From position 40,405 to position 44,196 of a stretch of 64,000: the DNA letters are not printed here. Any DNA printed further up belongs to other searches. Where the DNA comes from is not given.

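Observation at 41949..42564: Histidine-phosphatase (PGAM-like) domain embedded inside isoleucyl-tRNA synthetase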

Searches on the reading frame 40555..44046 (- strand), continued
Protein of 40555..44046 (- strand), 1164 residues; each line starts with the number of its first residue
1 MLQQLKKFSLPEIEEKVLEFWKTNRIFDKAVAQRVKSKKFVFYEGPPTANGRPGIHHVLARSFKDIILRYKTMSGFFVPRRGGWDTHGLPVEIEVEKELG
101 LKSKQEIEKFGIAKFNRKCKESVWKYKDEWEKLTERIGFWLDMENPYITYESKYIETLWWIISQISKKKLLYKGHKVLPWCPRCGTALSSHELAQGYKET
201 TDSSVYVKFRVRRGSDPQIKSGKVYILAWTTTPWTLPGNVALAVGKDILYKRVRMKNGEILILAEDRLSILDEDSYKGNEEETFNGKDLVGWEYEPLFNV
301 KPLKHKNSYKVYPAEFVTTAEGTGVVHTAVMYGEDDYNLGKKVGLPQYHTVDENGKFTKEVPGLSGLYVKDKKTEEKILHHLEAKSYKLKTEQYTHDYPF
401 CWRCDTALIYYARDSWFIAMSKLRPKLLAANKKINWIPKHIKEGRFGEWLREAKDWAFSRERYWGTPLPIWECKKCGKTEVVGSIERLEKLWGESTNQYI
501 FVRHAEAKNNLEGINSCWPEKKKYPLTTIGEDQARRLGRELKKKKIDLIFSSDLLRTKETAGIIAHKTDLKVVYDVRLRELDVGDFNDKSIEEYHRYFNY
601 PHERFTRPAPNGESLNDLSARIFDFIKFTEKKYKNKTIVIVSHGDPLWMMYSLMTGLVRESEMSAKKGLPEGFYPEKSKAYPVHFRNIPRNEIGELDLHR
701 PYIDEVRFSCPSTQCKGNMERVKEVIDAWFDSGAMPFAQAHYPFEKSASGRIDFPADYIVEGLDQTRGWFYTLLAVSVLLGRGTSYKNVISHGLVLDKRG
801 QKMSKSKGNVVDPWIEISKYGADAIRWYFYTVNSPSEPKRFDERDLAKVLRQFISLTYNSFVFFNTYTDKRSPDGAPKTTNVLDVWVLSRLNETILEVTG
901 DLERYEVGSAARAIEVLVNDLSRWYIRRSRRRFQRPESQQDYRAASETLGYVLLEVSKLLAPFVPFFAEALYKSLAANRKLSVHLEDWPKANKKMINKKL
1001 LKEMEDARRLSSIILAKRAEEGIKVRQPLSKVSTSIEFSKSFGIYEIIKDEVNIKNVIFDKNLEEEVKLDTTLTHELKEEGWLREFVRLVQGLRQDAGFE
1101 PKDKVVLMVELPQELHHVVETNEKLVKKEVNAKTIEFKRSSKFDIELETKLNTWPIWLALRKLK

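Call 40: predict_structure(alignment_id=A2)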
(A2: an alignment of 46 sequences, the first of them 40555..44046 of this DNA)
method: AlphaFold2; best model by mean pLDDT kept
length: 1164 residues; sequences in the alignment: 46
mean_pLDDT: 87.5   pTM: 0.78
mean pLDDT of the five models: 87.5, 86.6, 85.3, 85.2, 83.5
residues with pLDDT >= 90: 607; 70-90: 490; 50-70: 55; < 50: 12
segments of 3 or more residues with pLDDT < 50: 665-671, 745-749
pLDDT, mean of each block of 10 residues (from residue 1): 84 93 89 88 74 83 90 90 73 85 83 90 85 84 72 89 94 90 77 75 91 75 87 93 94 87 89 69 86 93 93 91 90 92 93 92 91 91 93 87 85 92 94 92 89 87 88 93 92 89 94 90 93 94 93 96 94 96 93 86 85 92 94 94 93 78 47 79 90 90 93 91 87 76 57 84 77 92 91 83 68 89 92 81 86 90 86 76 93 97 93 94 89 85 90 95 95 83 92 92 91 90 87 88 84 89 88 87 89 84 89 90 90 91 91 91 86
secondary structure, 60 per line:
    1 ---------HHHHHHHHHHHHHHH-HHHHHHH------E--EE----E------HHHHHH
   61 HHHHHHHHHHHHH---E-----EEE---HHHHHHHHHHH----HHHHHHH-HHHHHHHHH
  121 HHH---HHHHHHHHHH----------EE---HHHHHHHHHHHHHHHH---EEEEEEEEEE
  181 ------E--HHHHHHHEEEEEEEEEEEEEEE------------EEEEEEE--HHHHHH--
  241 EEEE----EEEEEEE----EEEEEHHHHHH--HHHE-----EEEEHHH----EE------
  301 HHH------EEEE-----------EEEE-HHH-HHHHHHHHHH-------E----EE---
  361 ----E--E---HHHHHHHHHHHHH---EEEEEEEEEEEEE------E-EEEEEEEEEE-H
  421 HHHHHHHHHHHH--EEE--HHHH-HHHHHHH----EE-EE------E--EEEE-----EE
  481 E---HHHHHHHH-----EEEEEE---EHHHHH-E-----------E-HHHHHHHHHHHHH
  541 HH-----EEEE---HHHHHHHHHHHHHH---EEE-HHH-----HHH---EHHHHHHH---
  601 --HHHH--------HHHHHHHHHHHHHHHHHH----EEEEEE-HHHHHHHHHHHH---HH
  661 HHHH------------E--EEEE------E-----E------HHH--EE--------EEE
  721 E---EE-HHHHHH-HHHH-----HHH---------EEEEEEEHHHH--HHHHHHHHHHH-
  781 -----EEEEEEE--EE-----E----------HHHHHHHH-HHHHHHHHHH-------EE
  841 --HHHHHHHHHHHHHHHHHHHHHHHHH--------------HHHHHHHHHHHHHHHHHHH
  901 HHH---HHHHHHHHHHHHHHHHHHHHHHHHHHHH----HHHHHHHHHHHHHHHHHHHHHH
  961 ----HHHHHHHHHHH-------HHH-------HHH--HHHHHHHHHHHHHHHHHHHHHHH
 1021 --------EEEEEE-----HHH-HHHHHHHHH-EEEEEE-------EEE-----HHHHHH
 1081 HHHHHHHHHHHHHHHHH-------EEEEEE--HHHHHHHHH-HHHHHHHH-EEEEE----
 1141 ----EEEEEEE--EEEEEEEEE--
elements in order (helices of 4 or more, strands of 3 or more residues): H10-24 H26-32 H55-73 E83-85 H89-99 H104-110 H112-123 H127-136 H152-167 E171-180 H190-196 E197-211 E224-230 H233-238 E241-244 E249-255 E260-264 H265-270 E282-285 E310-313 E325-328 H334-343 H372-384 E388-400 E409-418 H420-432 E435-437 H440-443 H445-451 E470-473 E479-481 H485-492 E498-503 H508-512 H528-542 E548-551 H555-568 E572-574 H591-597 H603-606 H615-632 E637-642 H644-655 H659-664 E680-683 E718-721 H728-733 H735-738 E756-762 H763-766 H769-779 E786-792 H813-820 H822-831 H843-867 H882-903 H907-934 H939-960 H965-975 H998-1020 E1029-1034 H1044-1052 E1054-1059 E1067-1069 H1075-1097 E1105-1110 H1113-1121 H1123-1130 E1132-1136 E1145-1151 E1154-1162

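Call 49: fold_search(model_id=the predicted structure, library=pdb)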
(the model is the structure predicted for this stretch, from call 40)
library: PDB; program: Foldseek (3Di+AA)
matches with E <= 10: 886; with E <= 0.001: 546
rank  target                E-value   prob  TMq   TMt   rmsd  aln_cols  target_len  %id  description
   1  8c8v                  9.4e-89  1.00  0.69  0.77   6.3      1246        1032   34  Priestia megaterium mupirocin-resistant isoleucyl-tRNA synthetase 2 with a fully-resolved C-terminal tRNA-binding domain (released 2023-08-16)
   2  8c8w                  1.1e-87  1.00  0.69  0.77   6.3      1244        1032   34  Priestia megaterium mupirocin hyper-resistant HIGH motif mutant of type 2 isoleucyl-tRNA synthetase complexed with an is (released 2023-08-16)
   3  8c8u                  2.2e-87  1.00  0.70  0.79   5.7      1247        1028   33  Priestia megaterium mupirocin-resistant isoleucyl-tRNA synthetase 2 complexed with mupirocin (released 2023-08-23)
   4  8c9d                  3.0e-87  1.00  0.69  0.77   6.3      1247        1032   34  Priestia megaterium W130Q mutant of type 2 isoleucyl-tRNA synthetase complexed with an isoleucyl-adenylate analogue (released 2023-08-16)
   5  1ile                  8.2e-76  1.00  0.61  0.85   5.4      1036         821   38  ISOLEUCYL-TRNA SYNTHETASE (released 1999-04-13)
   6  8z1p_A                3.1e-75  1.00  0.68  0.74   7.0      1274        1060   26  Crystal structure of Saccharomyces cerevisiae isoleucyl-tRNA synthetase in complex with a mimic tRNA(Met) and isoleuci (released 2024-12-18)
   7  8wnd_A                3.8e-75  1.00  0.70  0.76   5.4      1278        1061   26  Crystal structure of Saccharomyces cerevisiae isoleucyl-tRNA synthetase in complex with tRNA(Ile) and isoleucine (released 2024-10-09)
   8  7d5c                  1.9e-74  1.00  0.70  0.88   3.4      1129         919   28  IleRS in complex with a tRNA site inhibitor (released 2021-02-24)
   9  9wqt                  9.3e-74  1.00  0.70  0.87   3.3      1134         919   28  Crystal structure of Saccharomyces cerevisiae isoleucyl-tRNA synthetase in complex with reveromycin A and isoleucine (released 2026-04-08)
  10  9wqs                  6.8e-71  1.00  0.69  0.87   3.8      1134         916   28  Crystal structure of Saccharomyces cerevisiae isoleucyl-tRNA synthetase in complex with reveromycin A and isoleucine (released 2026-04-08)
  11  8wnd_B                2.4e-69  1.00  0.67  0.82   5.5      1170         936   28  Crystal structure of Saccharomyces cerevisiae isoleucyl-tRNA synthetase in complex with tRNA(Ile) and isoleucine (released 2024-10-09)
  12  6ldk                  1.3e-64  1.00  0.57  0.80   5.9      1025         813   30  Isoleucyl-tRNA synthetase from Candida albicans complexed with a isoleucyl-adenylate (released 2020-11-04)
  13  8c9f                  1.1e-53  1.00  0.59  0.73   8.8      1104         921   23  Priestia megaterium inactive HIGH motif mutant of type1 isoleucyl-tRNA synthetase complexed with an isoleucyl-adenylate  (released 2023-08-16)
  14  8c9e                  2.3e-53  1.00  0.59  0.73   9.0      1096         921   23  Priestia megaterium mupirocin-sensitive isoleucyl-tRNA synthetase 1 complexed with an isoleucyl-adenylate analogue (released 2023-08-16)
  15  1qu2_A                1.6e-49  1.00  0.61  0.76   7.3      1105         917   24  INSIGHTS INTO EDITING FROM AN ILE-TRNA SYNTHETASE STRUCTURE WITH TRNA(ILE) AND MUPIROCIN (released 1999-08-31)
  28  5ah5_A                2.1e-27  1.00  0.37  0.53  15.3      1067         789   17  Crystal structure of the ternary complex of Agrobacterium radiobacter K84 agnB2 LeuRS-tRNA-LeuAMS (released 2016-02-17)
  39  6ykl                  1.8e-26  1.00  0.38  0.51  16.0      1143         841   15  Neisseria gonorrhoeae Leucyl-tRNA Synthetase in Complex with Compound 11k (released 2020-12-02)
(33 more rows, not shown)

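Call 64: search_protein_families(library=pfam, proteins=[P0120], max_evalue=0.0001)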
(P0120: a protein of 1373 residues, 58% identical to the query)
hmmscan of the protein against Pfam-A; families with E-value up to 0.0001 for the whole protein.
P0120 (1373 aa): 6 families
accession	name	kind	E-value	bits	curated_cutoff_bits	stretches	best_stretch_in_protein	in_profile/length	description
PF00133.28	tRNA-synt_1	-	6.5e-117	391.2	22.7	2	214-705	2-269/414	tRNA synthetases class I (I, L, M and V)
PF00300.27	His_Phos_1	-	1.4e-35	123.2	21.7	1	711-872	2-165/194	Histidine phosphatase superfamily (branch 1)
PF08264.19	Anticodon_1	-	6.8e-29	101.1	25.1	1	1091-1236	1-144/148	Anticodon-binding domain of tRNA ligase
PF19302.4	DUF5915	-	2.9e-17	63.3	27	1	1275-1370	102-194/195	Domain of unknown function (DUF5915)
PF09334.17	tRNA-synt_1g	-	8.2e-16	58.2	20.1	1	976-1052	295-371/391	tRNA synthetases class I (M)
PF01921.24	tRNA-synt_1f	-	5.8e-07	29.2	27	1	980-1059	255-332/360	tRNA synthetases class I (K)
